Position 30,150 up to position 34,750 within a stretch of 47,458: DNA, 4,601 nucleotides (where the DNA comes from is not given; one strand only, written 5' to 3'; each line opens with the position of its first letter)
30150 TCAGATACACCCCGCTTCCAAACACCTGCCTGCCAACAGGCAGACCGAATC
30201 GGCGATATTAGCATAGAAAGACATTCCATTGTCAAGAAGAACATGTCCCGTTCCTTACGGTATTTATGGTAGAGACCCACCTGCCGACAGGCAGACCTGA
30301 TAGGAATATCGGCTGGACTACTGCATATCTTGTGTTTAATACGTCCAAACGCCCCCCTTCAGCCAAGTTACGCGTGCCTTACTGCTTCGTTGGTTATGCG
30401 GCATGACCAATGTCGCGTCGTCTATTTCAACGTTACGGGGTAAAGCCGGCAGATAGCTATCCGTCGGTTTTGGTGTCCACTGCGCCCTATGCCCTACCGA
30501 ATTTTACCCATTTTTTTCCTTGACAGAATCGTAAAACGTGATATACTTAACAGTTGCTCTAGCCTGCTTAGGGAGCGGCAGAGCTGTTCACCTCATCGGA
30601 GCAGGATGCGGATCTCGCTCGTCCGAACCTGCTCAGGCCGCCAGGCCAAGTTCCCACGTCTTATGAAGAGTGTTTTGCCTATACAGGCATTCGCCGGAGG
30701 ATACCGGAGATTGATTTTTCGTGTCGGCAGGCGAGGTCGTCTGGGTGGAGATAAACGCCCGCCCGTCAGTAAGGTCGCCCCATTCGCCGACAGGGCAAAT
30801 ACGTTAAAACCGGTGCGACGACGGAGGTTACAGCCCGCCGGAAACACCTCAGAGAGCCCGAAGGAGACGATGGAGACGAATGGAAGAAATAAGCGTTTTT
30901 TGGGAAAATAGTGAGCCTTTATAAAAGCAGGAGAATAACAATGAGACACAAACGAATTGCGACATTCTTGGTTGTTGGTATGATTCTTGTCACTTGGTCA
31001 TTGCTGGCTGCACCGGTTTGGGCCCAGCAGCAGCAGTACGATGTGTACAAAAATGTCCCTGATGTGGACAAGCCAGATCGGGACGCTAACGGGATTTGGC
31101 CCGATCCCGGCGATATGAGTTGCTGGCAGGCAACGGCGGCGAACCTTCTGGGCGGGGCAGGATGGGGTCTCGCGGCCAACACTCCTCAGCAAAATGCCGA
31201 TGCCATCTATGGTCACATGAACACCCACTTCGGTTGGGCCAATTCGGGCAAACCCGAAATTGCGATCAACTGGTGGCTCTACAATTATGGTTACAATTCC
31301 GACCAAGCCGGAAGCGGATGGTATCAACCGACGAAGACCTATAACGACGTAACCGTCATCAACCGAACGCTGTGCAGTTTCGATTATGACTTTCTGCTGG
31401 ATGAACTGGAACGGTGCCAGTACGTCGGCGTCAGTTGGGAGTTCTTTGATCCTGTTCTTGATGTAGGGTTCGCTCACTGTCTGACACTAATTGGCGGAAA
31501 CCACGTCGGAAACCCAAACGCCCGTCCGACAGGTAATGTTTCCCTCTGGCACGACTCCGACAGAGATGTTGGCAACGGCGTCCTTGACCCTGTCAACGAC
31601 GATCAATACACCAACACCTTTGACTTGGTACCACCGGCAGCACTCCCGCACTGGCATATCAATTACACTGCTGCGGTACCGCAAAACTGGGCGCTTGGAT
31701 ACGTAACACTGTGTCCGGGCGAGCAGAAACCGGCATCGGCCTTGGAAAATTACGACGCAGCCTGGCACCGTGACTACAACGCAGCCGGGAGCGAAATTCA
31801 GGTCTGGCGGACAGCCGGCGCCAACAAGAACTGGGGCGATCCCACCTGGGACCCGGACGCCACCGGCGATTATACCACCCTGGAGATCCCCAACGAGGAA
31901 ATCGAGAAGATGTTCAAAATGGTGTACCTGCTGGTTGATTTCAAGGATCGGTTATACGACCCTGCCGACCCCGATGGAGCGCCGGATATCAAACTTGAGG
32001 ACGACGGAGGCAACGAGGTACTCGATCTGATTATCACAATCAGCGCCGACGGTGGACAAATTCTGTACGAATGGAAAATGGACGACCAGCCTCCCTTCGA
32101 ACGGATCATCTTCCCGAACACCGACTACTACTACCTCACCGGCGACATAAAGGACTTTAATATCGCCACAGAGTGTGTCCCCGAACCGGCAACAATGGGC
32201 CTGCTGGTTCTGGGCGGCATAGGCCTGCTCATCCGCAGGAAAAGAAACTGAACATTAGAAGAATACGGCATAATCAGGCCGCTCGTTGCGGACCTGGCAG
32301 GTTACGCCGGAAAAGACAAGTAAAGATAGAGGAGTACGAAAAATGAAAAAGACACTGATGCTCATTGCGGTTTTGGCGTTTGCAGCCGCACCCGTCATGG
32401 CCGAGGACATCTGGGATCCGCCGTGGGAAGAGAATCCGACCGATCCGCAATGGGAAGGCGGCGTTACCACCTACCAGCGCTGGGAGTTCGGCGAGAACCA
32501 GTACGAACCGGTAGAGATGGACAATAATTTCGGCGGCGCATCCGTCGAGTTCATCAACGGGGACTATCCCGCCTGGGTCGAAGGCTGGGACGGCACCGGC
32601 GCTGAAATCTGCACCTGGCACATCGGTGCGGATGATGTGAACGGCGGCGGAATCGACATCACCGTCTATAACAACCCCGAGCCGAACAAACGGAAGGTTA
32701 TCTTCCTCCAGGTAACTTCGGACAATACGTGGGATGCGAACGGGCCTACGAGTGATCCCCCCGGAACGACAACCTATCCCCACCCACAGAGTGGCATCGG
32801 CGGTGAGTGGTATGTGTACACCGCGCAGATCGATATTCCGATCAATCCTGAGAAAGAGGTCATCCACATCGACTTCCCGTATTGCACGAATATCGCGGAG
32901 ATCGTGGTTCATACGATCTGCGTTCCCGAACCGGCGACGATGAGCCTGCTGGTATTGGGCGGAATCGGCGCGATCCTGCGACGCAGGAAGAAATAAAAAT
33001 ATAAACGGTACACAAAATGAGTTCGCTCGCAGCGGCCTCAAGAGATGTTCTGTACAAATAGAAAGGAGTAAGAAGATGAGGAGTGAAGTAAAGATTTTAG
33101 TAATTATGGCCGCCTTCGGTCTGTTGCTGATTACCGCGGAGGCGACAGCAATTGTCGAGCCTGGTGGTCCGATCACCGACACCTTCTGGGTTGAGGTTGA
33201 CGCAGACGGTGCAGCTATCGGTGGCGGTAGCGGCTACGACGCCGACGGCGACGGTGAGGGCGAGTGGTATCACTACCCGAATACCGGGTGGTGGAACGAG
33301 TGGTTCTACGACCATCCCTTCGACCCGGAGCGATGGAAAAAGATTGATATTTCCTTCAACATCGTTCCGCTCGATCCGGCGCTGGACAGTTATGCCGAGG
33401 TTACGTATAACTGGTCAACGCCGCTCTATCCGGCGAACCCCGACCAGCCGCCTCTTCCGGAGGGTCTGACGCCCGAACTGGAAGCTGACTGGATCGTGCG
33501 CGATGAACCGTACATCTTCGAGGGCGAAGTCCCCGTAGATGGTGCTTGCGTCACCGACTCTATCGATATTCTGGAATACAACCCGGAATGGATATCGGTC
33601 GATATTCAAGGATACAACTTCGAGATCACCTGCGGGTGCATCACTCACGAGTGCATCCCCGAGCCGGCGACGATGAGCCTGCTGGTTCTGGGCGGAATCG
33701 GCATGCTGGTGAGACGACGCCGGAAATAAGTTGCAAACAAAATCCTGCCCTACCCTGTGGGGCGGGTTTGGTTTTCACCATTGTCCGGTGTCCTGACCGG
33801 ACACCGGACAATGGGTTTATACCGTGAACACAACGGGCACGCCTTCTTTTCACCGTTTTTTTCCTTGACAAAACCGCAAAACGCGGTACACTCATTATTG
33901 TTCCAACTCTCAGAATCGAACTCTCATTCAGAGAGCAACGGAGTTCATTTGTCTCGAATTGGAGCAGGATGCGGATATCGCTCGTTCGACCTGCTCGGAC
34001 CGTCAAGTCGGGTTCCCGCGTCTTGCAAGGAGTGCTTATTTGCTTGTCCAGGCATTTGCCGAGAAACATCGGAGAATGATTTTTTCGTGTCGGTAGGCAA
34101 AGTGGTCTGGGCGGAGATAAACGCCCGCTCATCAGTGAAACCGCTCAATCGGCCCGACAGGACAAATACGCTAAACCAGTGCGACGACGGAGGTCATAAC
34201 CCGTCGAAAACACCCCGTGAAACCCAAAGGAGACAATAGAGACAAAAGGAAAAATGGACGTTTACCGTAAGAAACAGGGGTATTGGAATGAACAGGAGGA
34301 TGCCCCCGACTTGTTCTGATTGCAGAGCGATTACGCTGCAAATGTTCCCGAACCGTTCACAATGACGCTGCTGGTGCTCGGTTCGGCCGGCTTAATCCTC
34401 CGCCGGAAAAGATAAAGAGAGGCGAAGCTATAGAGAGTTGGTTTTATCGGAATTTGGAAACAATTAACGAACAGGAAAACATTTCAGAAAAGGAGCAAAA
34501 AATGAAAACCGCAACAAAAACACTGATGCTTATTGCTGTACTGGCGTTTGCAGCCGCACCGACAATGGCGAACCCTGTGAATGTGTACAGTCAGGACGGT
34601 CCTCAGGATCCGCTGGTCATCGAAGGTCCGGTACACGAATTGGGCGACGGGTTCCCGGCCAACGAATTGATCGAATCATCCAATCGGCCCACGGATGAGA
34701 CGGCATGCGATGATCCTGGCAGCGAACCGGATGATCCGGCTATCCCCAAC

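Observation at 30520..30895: Paralogous promoter-plus-leader elements (about 380 nt) upstream of PEP-CTERM genes: candidate new cis-regulatory RNA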

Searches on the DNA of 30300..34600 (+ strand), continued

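Call 60: search_with_rna_model(model_id=R2, sources=[window, L001, L002, L004, L005, L006, L007, L008, L009, L010, L011, L012, L013, L014, L015, L016, L017, L018, L019, L020, L021, L022, L023, L024, L025, L026, L027, L028, L029, L030, L031, L032, L033, L034, L035, L036, L037, L038, L039, L040, L041, L042, L043, L044, L045, L046, L047, L048, L049, L050, L051, L052, L053, L054, L055, L056, L057, L058, L059, L060, L061, L062, L063, L064, L065, L066, L067, L068, L069, L070, L071, L072, L073, L074, L075, L076, L077, L078, L079, L080, L081, L082, L083, L084, L085, L086, L087, L088, L089, L092, L093, L095, L096], max_evalue=10)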
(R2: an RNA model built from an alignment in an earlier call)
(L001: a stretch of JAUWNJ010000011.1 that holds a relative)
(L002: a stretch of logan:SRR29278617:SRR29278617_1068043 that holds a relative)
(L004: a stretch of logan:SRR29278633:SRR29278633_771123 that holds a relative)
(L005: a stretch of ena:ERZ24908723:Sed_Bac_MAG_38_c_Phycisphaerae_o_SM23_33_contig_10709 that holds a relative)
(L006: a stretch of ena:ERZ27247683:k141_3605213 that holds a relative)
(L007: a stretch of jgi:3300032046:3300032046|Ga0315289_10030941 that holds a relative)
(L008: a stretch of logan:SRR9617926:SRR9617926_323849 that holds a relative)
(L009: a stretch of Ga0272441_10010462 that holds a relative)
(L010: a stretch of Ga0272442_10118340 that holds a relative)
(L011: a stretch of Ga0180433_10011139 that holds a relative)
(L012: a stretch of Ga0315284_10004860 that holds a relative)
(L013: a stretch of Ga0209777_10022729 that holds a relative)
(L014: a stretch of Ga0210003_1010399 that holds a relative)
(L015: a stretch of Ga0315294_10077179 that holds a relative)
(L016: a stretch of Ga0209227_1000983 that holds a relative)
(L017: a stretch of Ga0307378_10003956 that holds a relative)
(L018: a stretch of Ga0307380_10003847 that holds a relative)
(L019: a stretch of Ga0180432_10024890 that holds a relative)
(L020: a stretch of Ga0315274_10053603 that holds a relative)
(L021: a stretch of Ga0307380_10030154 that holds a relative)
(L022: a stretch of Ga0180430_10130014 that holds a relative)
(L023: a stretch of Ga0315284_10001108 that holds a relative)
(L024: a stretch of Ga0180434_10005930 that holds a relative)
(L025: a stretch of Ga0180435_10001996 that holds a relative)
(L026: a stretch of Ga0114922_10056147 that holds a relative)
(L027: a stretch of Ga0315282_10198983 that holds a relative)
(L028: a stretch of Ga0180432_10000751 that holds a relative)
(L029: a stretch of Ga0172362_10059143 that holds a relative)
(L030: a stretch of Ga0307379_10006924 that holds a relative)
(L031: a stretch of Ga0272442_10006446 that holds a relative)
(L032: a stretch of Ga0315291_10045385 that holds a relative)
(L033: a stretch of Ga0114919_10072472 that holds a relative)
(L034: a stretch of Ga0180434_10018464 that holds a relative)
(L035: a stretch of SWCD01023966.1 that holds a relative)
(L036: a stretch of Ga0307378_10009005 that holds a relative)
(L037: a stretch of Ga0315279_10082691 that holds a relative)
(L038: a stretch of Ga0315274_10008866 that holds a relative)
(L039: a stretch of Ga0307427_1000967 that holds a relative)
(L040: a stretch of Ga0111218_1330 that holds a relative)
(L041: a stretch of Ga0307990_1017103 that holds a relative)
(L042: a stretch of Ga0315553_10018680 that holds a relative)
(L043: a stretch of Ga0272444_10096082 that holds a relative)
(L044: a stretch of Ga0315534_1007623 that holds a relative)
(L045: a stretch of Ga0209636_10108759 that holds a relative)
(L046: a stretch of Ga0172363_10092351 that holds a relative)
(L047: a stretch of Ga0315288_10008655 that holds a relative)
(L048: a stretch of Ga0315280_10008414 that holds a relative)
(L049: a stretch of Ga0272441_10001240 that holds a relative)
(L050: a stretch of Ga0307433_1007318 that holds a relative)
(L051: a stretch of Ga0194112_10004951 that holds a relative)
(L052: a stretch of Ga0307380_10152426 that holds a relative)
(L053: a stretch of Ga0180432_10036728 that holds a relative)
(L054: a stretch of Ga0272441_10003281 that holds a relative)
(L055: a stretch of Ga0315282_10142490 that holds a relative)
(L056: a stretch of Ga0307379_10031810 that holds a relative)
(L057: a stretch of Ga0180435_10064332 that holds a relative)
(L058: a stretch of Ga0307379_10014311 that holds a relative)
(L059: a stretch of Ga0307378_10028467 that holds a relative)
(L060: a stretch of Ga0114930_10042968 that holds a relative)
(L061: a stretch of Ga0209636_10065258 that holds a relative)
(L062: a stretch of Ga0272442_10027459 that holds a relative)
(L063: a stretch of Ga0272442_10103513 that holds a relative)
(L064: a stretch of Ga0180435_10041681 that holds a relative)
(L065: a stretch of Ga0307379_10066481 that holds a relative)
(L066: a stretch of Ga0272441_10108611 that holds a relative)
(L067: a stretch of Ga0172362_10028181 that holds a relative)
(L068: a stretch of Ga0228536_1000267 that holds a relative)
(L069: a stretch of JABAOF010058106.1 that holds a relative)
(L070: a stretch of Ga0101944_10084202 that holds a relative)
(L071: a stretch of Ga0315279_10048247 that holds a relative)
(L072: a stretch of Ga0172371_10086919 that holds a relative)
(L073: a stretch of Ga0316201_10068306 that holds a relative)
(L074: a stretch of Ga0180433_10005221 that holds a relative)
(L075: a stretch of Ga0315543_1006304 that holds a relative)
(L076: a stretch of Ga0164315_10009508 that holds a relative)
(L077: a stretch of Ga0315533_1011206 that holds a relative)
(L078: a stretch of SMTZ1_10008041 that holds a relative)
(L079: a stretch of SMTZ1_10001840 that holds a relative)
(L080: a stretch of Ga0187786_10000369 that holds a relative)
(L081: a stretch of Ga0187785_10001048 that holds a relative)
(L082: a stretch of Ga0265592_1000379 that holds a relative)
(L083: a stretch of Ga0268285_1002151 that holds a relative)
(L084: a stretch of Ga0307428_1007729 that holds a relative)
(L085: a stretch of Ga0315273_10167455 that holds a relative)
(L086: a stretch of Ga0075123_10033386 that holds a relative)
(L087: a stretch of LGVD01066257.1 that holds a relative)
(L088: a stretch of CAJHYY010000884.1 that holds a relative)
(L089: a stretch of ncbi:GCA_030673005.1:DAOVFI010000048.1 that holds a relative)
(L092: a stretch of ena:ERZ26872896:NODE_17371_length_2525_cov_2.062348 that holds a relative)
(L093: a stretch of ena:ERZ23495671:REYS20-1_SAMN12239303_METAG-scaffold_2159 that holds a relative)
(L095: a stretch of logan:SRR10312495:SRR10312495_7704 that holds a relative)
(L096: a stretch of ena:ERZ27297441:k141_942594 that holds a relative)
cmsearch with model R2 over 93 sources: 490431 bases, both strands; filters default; matches with E-value up to 10: 20.
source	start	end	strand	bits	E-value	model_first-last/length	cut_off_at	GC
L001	4252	4368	-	117.7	7.3e-35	1-118/118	no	0.55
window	30549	30666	+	114.5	7.7e-34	1-118/118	no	0.59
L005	719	836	+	104.7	1.1e-30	1-118/118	no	0.59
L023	114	232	+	90.6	3.6e-26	1-118/118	no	0.61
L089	577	702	+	88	2.5e-25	1-118/118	no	0.56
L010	578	701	+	83.6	6.5e-24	1-118/118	no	0.65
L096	565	687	+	81.2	3.9e-23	1-118/118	no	0.65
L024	792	913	+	78.5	2.8e-22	1-118/118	no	0.61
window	33893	34028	+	73.9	8.2e-21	1-118/118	no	0.51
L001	1266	1397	-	73.9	8.5e-21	1-118/118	no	0.52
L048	1726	1846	+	71.9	3.8e-20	1-118/118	no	0.64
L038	2607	2725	+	71.3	6e-20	1-118/118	no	0.63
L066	1843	1985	+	55.6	6.7e-15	1-118/118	no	0.72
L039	5696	5750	+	16.9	0.017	1-118/118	no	0.67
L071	1421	1528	-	15.4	0.054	1-118/118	no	0.56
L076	6221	6332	+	12.5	0.45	1-118/118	no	0.46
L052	1557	1649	+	11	1.3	1-118/118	no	0.68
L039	4578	4595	+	9.6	3.9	16-33/118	no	0.89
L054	3754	3802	+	9.3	4.8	50-99/118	no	0.82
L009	4301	4331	-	8.5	9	53-83/118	no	0.77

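Call 90: search_with_rna_model(model_id=R2, sources=[L098, L099, L100, L101, L093, L092, L009], max_evalue=10, filters=off)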
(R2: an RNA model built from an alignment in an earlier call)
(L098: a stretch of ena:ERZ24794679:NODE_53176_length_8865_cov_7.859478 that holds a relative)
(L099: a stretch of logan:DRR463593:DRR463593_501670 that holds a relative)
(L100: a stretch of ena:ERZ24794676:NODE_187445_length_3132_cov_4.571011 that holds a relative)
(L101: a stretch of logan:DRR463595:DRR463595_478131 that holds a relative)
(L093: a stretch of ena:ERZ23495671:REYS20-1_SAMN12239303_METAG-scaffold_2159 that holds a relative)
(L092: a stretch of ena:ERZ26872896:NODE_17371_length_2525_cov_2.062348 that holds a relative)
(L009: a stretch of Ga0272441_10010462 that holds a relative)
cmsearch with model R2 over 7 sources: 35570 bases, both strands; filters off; matches with E-value up to 10: 17.
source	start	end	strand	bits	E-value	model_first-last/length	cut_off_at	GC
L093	1546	1618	-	9.1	0.41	1-118/118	no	0.49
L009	4301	4331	-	8.4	0.66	53-83/118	no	0.77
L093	9883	9945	-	8.2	0.81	1-118/118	no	0.44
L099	1955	2033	+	7.8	1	1-118/118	no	0.62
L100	1712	1789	-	7.8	1.1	1-118/118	no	0.5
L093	2231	2328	+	7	2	1-118/118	no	0.48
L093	10453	10521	-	6.9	2.1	1-118/118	no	0.35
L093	3041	3082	+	6.8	2.2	1-118/118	no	0.36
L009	2190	2222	-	6.8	2.2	1-118/118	no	0.36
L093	10798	10880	-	6.5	2.7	1-118/118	no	0.42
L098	1719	1796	-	6.4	3.1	1-118/118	no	0.49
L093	270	346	-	5.9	4.3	1-118/118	no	0.52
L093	2203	2274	-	5.5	5.7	1-118/118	no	0.47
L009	1760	1912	-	5.5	5.9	1-118/118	no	0.64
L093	4042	4081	-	5.1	7.8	1-118/118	no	0.4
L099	1020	1033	+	5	8.4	18-31/118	no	0.64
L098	3689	3700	-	4.8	9.9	88-99/118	no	0.83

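Call 98: search_rna_families(sources=[L010, L023, L048, L066, L096, L089, L005], threshold=evalue, max_evalue=5)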
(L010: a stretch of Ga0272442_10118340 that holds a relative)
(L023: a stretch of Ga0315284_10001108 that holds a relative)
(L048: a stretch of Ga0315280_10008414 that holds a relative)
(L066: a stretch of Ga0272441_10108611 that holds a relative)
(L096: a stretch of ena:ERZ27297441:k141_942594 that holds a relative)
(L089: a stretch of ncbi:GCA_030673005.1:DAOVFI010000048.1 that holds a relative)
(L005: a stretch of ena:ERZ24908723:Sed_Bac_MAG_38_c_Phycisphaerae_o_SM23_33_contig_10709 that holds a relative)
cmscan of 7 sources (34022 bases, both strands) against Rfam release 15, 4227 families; matches with E-value up to 5: 3.
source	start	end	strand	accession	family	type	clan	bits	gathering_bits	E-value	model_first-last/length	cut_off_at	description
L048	1500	1571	+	RF00005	tRNA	Gene; tRNA;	CL00001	68.2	29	5.1e-13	1-71/71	no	tRNA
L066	1667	1702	+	RF00159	snoZ168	Gene; snRNA; snoRNA; CD-box;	-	22.1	36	2.7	1-82/82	no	Small nucleolar RNA Z168/Z174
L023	3711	3782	+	RF02746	AsrC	Gene; antisense;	-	20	111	0.037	44-115/886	no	antisense RNA of rseC mRNA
